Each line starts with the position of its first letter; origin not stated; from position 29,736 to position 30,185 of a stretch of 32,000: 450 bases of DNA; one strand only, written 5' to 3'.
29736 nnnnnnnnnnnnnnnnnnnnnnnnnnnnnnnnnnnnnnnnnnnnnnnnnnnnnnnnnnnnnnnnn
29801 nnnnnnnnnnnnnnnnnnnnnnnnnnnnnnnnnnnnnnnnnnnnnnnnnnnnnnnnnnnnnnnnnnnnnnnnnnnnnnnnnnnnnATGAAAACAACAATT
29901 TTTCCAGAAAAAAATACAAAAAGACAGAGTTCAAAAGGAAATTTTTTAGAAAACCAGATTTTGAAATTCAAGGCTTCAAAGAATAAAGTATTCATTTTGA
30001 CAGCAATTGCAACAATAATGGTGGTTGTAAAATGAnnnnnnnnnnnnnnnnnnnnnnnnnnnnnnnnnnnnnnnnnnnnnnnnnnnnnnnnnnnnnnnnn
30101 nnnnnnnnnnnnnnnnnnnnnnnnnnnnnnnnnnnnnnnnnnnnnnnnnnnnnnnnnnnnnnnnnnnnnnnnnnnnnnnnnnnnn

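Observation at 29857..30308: Chain of four start/stop-overlapping micro-ORFs (49, 40, 22, 30 aa) absent from the ORF track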

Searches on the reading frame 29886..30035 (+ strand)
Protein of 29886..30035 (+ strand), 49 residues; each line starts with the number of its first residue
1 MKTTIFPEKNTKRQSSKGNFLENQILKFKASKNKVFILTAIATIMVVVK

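Call 9: find_encoding_contigs(protein=window:29886-30035:+, flank=8000, max_places=6)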
Protein window:29886-30035:+ (49 aa): 4 contigs read that carry it; 3 places shown.
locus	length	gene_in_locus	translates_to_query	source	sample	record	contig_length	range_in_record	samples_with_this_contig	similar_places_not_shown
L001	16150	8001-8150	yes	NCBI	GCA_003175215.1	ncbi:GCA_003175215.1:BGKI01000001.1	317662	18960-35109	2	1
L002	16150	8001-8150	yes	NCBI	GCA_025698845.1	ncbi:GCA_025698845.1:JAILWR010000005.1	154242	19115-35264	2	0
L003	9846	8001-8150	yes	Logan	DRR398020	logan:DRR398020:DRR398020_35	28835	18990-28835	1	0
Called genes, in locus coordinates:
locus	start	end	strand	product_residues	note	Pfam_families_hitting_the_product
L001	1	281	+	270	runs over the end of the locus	PF00573:Ribosomal_L4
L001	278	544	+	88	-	PF00276:Ribosomal_L23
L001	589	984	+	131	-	PF00203:Ribosomal_S19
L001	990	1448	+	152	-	PF00237:Ribosomal_L22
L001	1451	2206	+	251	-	PF07650:KH_2, PF00189:Ribosomal_S3_C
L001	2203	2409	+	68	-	PF00831:Ribosomal_L29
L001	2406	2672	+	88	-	PF01868:RNase_P-MRP_p29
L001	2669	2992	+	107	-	PF00366:Ribosomal_S17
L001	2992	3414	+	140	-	PF00238:Ribosomal_L14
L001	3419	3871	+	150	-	PF16906:Ribosomal_L26, PF00467:KOW (weak)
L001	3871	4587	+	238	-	PF08071:RS4NT, PF00900:Ribosomal_S4e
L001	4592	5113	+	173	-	PF00281:Ribosomal_L5, PF00673:Ribosomal_L5_C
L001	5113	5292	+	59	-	PF00253:Ribosomal_S14 (weak)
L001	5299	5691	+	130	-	PF00410:Ribosomal_S8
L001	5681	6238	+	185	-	PF00347:Ribosomal_L6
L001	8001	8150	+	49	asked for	-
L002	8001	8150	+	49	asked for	-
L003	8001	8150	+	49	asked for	-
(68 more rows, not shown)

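Call 18: search_protein_families(library=pfam, proteins=[window:29886-30032:+], max_evalue=10)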
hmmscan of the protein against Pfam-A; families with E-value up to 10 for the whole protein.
seq(49 aa): 1 family
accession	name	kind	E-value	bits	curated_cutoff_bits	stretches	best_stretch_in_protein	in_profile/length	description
PF22924.1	ACOX_C_alpha1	-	0.089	13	27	1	12-47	33-70/169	Acyl-CoA oxidase, C-alpha1 domain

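Call 19: search_protein_families(library=ncbifam, proteins=[window:29886-30032:+], max_evalue=10)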
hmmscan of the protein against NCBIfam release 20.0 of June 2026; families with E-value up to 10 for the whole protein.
seq(49 aa): 0 families

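Call 25: search_protein_families(library=phrogs, proteins=[window:29886-30032:+], max_evalue=1)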
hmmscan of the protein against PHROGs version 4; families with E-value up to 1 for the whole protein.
seq(49 aa): 0 families

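Call 26: search_protein_families(library=padloc, proteins=[window:29886-30032:+], max_evalue=1)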
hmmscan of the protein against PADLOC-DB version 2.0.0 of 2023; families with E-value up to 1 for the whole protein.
seq(49 aa): 0 families

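Call 38: find_homologous_proteins(query=A3, max_evalue=0.01)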
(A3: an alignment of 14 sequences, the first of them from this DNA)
Query A3 (14 sequences) (49 aa, profile of the alignment): 45 proteins with E <= 0.01 among 8000 candidates.
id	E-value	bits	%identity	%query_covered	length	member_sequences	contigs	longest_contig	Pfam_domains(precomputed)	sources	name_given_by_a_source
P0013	9.8e-22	94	77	80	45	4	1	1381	-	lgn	-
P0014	1.6e-21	94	61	100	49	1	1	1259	-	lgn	-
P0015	3.5e-21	93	72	65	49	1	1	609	-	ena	-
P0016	4.9e-21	92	61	100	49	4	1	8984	-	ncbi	ncbi:MAG: hypothetical protein ACRBBZ_02850 [Nitrosopumilus sp.]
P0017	5.9e-21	92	65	100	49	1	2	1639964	-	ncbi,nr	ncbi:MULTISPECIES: hypothetical protein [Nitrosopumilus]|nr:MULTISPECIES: hypothetical protein [Nitr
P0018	9.2e-21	91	59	100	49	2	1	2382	-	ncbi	ncbi:MAG: hypothetical protein ACE5RP_06535 [Nitrosopumilus sp.]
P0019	9.9e-21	91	59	100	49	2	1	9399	-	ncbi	ncbi:MAG: hypothetical protein ACE5RB_08180 [Nitrosopumilus sp.]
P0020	1.8e-20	90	72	80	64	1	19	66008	-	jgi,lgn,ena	-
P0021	3.4e-20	89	77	80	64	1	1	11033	-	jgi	jgi:hypothetical protein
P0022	3.4e-20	89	77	80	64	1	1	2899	-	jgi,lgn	jgi:hypothetical protein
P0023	3.7e-20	89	69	80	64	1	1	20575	-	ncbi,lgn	-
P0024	5.2e-20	89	57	100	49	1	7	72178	-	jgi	jgi:hypothetical protein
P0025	1.1e-19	88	63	100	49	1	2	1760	-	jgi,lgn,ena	-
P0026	1.1e-19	88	81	63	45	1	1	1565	-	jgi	-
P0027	2.1e-19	87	69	80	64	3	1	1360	-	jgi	jgi:hypothetical protein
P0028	2.4e-19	87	100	100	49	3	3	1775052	-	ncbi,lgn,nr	ncbi:MAG: hypothetical protein K5798_09235 [Nitrosopumilus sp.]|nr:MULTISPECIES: hypothetical protei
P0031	4.5e-19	86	51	100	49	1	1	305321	-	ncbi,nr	ncbi:hypothetical protein [Nitrosopumilus sp.]|nr:hypothetical protein [Nitrosopumilus sp.] MCV04300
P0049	2.1e-16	77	71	71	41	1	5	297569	-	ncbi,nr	ncbi:MAG: hypothetical protein OEL56_01645 [Nitrosopumilus sp.]|nr:hypothetical protein [Nitrosopumi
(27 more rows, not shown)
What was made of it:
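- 29886..30035 (+): Micro-gene A, 49 aa. It has a variable basic N-terminus and a conserved C-terminal 30 aa (F-I/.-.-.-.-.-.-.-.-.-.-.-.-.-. + a 14-residue hydrophobic run + K). The family has 45 clusters, all Nitrosopumilus 'hypothetical protein' (call 38).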

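Call 75: list_cluster_members(proteins=[P0017, P0028, P0031, P0007, P0049])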
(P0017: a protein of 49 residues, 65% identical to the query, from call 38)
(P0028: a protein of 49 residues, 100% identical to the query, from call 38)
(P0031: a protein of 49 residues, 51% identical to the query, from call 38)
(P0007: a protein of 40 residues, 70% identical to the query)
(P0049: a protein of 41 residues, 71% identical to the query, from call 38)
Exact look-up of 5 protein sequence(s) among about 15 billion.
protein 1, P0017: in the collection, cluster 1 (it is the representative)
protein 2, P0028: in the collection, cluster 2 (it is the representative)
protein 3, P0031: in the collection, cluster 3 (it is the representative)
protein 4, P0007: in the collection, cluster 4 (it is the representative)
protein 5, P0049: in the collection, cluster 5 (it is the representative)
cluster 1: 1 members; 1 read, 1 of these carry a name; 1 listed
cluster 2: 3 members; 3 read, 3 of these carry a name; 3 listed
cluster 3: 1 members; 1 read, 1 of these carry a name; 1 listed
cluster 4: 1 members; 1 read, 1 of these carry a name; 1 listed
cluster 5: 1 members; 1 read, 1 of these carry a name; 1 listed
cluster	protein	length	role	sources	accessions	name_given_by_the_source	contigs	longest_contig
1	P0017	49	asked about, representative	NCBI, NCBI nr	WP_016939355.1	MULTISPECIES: hypothetical protein [Nitrosopumilus]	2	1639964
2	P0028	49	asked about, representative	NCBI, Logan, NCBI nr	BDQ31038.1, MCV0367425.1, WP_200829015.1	MAG: hypothetical protein K5798_09235 [Nitrosopumilus sp.] | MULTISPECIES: hypothetical protein [Nitrosopumilus]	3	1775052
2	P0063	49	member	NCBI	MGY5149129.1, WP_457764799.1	MAG: hypothetical protein ACW9W3_03615 [Candidatus Nitrosopumilus sp. bin_68KS]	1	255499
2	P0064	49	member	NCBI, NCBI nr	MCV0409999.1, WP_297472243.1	hypothetical protein [Nitrosopumilus sp.]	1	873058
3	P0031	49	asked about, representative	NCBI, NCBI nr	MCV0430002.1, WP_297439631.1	hypothetical protein [Nitrosopumilus sp.]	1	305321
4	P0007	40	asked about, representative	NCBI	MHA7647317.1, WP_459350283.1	hypothetical protein [Nitrosopumilus sp. S4]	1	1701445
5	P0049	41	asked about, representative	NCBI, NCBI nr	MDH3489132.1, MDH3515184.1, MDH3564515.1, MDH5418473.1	MAG: hypothetical protein OEL56_01645 [Nitrosopumilus sp.] | hypothetical protein [Nitrosopumilus sp.]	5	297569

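Call 98: search_solved_structures(query=A3, max_evalue=10)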
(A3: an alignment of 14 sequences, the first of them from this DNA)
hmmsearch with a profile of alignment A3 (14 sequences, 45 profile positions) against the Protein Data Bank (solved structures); distinct sequences matched with E-value up to 10: 1.
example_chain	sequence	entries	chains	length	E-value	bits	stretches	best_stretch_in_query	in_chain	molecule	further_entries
7p2f_A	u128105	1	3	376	0.61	13.3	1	19-33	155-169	Copper-containing nitrite reductase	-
